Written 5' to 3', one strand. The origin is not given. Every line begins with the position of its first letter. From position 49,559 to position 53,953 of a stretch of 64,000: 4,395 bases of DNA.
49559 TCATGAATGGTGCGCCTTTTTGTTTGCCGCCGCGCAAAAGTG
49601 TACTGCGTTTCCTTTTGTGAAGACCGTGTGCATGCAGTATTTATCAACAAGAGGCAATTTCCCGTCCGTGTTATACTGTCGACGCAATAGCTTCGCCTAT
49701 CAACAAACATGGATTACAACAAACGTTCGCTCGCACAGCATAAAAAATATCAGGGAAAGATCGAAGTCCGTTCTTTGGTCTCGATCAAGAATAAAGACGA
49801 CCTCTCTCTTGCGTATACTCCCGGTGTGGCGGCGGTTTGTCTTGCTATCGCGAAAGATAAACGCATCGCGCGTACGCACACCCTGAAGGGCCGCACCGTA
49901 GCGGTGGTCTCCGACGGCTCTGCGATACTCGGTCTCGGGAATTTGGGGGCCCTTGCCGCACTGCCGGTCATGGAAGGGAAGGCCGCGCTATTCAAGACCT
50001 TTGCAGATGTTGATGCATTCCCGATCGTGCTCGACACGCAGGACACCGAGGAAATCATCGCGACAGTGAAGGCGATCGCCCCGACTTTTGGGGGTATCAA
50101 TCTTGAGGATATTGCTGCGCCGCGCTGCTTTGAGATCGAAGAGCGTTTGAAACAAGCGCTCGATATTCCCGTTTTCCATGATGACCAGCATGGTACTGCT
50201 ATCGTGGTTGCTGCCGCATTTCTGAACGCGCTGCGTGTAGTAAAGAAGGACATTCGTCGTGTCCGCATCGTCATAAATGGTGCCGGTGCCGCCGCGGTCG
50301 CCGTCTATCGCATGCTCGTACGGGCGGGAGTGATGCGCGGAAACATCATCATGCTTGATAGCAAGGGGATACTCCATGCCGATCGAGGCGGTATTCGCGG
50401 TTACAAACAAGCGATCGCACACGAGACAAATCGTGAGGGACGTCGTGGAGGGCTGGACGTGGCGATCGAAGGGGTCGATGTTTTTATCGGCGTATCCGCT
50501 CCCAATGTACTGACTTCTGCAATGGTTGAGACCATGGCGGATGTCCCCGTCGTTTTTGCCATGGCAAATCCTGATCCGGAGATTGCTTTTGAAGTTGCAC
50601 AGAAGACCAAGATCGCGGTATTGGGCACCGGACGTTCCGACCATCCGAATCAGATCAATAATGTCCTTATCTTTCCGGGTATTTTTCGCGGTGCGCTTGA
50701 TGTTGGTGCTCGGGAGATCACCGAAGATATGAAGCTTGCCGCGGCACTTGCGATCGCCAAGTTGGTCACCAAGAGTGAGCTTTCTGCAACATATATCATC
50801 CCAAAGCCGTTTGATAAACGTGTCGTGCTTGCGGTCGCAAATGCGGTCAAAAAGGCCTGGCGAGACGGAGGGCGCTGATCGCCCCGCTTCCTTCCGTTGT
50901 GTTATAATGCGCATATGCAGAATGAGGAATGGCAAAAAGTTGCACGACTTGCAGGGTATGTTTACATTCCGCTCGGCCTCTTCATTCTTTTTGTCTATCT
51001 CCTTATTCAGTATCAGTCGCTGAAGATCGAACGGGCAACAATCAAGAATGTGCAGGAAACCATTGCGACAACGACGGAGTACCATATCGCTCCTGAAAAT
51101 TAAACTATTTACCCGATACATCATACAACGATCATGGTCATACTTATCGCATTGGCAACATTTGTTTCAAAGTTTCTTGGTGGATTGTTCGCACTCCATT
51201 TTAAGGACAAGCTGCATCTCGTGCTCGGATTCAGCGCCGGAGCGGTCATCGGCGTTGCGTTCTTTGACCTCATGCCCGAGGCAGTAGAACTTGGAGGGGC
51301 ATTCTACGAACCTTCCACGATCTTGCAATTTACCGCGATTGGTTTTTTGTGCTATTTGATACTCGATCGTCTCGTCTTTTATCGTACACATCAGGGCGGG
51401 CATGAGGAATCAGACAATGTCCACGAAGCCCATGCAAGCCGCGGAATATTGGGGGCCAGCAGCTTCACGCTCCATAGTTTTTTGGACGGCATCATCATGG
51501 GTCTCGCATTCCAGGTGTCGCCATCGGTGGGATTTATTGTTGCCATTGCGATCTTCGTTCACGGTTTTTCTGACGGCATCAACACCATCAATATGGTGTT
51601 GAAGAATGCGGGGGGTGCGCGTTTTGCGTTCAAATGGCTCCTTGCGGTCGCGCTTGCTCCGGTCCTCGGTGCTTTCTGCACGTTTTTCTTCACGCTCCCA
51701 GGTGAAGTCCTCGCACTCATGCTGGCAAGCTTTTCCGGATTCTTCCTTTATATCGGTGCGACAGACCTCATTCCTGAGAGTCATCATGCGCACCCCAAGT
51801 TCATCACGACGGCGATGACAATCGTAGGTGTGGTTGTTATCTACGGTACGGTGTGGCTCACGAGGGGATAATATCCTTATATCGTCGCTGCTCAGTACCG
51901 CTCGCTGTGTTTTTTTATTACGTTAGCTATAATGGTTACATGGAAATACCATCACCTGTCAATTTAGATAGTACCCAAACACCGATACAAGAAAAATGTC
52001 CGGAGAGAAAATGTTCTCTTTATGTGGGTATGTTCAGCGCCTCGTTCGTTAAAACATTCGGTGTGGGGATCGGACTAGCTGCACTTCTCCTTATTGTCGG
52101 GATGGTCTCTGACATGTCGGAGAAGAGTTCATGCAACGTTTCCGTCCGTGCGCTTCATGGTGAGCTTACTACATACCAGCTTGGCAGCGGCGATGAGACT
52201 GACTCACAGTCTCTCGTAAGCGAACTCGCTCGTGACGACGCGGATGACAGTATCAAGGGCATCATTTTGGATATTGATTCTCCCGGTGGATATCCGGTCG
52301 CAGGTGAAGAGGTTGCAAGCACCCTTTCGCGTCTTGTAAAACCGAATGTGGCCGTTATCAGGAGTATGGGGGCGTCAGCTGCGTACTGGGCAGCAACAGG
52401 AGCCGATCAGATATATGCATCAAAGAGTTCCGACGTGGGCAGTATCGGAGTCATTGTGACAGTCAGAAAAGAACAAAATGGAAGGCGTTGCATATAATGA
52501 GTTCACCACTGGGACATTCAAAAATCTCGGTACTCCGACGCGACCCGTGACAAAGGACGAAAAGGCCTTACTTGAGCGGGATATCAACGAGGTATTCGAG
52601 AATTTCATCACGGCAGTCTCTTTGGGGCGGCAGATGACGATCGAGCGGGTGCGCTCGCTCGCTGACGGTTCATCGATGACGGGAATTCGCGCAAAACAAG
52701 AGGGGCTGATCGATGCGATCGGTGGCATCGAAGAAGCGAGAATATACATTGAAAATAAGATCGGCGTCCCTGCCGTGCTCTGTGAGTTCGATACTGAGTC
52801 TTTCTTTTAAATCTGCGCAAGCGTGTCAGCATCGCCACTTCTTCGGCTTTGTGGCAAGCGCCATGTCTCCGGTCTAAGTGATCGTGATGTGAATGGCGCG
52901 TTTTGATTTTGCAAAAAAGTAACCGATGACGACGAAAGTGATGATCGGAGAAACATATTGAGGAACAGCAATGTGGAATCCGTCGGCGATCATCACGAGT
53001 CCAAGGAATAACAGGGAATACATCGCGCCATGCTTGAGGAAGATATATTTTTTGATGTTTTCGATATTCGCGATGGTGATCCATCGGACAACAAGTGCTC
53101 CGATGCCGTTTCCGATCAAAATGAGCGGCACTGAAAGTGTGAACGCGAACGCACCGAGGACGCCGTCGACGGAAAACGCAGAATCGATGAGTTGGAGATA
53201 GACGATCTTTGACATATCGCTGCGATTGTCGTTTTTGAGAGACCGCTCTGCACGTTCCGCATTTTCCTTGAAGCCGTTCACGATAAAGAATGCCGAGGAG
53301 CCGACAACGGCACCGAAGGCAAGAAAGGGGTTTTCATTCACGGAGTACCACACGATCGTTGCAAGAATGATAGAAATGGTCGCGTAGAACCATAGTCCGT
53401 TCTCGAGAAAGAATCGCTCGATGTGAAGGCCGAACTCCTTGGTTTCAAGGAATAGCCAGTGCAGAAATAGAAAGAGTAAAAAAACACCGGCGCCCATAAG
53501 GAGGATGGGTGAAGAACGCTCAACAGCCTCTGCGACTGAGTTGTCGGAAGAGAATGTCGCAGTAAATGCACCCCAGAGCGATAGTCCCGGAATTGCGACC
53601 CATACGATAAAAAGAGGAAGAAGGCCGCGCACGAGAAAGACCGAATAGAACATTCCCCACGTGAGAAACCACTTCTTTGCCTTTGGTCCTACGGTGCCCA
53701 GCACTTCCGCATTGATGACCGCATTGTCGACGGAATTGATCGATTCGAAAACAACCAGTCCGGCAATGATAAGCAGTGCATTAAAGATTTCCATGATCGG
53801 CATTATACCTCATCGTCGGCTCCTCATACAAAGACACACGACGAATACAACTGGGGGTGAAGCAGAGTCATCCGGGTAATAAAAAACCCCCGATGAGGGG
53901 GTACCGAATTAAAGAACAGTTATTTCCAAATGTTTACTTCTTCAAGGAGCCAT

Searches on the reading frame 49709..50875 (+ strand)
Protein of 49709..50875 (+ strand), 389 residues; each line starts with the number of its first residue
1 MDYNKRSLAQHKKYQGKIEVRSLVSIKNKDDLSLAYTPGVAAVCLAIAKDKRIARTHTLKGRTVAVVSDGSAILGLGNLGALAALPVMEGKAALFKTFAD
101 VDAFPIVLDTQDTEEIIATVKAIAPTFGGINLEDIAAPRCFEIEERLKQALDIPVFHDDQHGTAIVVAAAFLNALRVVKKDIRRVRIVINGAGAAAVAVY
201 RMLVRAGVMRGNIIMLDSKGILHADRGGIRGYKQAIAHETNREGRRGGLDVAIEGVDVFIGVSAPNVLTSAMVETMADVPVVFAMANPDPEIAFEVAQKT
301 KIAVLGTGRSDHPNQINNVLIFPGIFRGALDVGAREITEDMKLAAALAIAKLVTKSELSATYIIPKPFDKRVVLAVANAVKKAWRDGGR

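Call 14: search_protein_families(library=pfam, proteins=[window:49709-50875:+], max_evalue=0.001)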
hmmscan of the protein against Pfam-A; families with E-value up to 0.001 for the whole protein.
window:49709-50875:+ (389 aa): 2 families
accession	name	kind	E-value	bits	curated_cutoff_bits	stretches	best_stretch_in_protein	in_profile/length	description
PF00390.24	malic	-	5e-32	111.6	23.1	1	16-148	2-182/182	Malic enzyme, N-terminal domain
PF03949.21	Malic_M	-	3.6e-27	95.7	23.5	1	162-381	3-254/258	Malic enzyme, NAD binding domain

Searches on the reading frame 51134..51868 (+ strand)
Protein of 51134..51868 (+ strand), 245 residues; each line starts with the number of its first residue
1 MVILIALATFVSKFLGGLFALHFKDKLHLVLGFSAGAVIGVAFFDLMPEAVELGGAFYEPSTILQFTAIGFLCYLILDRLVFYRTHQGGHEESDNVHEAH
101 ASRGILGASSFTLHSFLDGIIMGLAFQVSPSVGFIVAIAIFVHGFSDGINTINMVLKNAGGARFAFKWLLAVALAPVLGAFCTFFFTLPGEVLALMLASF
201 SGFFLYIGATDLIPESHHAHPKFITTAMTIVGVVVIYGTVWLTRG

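Call 14: search_protein_families(library=pfam, proteins=[window:51134-51868:+], max_evalue=0.001)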
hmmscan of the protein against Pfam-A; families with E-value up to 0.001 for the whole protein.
window:51134-51868:+ (245 aa): 1 family
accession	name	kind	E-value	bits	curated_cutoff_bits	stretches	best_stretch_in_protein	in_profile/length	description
PF02535.28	Zip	-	1.9e-19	70.5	35.1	2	86-236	160-319/323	ZIP Zinc transporter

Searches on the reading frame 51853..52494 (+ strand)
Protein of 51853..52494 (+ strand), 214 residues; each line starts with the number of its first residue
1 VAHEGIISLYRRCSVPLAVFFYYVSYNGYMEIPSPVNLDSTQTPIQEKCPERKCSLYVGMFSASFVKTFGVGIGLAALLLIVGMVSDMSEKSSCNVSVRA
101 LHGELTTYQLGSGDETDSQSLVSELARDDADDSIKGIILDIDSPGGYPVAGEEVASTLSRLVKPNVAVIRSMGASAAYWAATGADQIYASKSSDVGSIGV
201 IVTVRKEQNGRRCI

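Call 14: search_protein_families(library=pfam, proteins=[window:51853-52494:+], max_evalue=0.001)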
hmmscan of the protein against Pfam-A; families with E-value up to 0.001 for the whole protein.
window:51853-52494:+ (214 aa): 3 families
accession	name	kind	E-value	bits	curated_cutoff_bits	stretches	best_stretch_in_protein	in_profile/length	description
PF01343.23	Peptidase_S49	-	7.8e-10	39.4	24.9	1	162-202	6-46/154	Peptidase family S49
PF25145.1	NfeD1b_N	-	6.7e-08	32.8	40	1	130-201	27-98/189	NfeD1b, N-terminal domain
PF00574.28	CLP_protease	-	0.00017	22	20.2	1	111-184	23-96/182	Clp protease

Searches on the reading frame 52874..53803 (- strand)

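Call 14: search_protein_families(library=pfam, proteins=[window:52874-53803:-], max_evalue=0.001)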
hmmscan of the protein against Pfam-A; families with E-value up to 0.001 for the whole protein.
window:52874-53803:- (309 aa): 2 families
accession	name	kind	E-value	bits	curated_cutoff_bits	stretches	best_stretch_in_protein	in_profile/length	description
PF04332.21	DUF475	-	6.8e-39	134.9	27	1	25-301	1-287/293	Protein of unknown function (DUF475)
PF03741.22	TerC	-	2.2e-16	60.5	27.8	1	16-274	3-177/178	Integral membrane protein TerC family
